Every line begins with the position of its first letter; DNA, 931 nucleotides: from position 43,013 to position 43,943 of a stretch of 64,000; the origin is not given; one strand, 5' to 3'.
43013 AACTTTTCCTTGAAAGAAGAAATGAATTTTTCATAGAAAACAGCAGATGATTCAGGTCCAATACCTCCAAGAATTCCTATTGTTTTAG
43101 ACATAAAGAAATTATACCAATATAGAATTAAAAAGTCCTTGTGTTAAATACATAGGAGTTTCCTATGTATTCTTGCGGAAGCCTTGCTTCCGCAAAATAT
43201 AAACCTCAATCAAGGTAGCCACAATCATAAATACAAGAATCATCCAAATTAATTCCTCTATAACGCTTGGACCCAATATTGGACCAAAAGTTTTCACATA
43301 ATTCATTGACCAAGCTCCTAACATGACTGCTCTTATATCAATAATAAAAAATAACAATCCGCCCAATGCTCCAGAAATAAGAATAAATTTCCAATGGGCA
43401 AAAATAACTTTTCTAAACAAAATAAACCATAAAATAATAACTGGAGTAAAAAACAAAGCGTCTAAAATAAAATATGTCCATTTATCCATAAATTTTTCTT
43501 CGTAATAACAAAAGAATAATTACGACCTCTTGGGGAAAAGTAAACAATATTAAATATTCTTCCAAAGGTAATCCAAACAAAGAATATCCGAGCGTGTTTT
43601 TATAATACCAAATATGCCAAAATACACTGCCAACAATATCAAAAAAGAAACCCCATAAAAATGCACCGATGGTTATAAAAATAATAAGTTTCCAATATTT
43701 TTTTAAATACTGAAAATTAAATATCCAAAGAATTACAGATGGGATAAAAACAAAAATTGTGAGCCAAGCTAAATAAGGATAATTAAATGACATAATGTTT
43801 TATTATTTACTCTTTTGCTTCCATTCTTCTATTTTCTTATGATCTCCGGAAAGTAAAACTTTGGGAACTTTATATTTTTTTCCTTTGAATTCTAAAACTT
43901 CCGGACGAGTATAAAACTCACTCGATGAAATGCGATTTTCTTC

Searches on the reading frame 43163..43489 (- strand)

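Call 62: search_protein_families(library=pfam, proteins=[window:43163-43489:-], max_evalue=0.01)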
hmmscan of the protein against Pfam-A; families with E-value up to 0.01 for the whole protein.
window:43163-43489:- (108 aa): 1 family
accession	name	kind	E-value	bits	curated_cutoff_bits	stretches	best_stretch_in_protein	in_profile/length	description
PF00507.24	Oxidored_q4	-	0.0011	19.5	23.3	1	45-104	47-97/99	NADH-ubiquinone/plastoquinone oxidoreductase, chain 3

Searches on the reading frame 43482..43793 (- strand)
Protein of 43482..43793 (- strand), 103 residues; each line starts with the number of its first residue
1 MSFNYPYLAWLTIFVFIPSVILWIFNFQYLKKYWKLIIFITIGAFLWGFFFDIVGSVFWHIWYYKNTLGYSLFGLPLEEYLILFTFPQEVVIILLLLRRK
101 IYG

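Call 62: search_protein_families(library=pfam, proteins=[window:43482-43793:-], max_evalue=0.01)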
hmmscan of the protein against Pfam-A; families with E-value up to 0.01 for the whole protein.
window:43482-43793:- (103 aa): 1 family
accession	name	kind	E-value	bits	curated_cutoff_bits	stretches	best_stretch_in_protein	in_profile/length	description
PF18916.5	Lycopene_cyc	-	0.00025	22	27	1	8-93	3-88/92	Lycopene cyclase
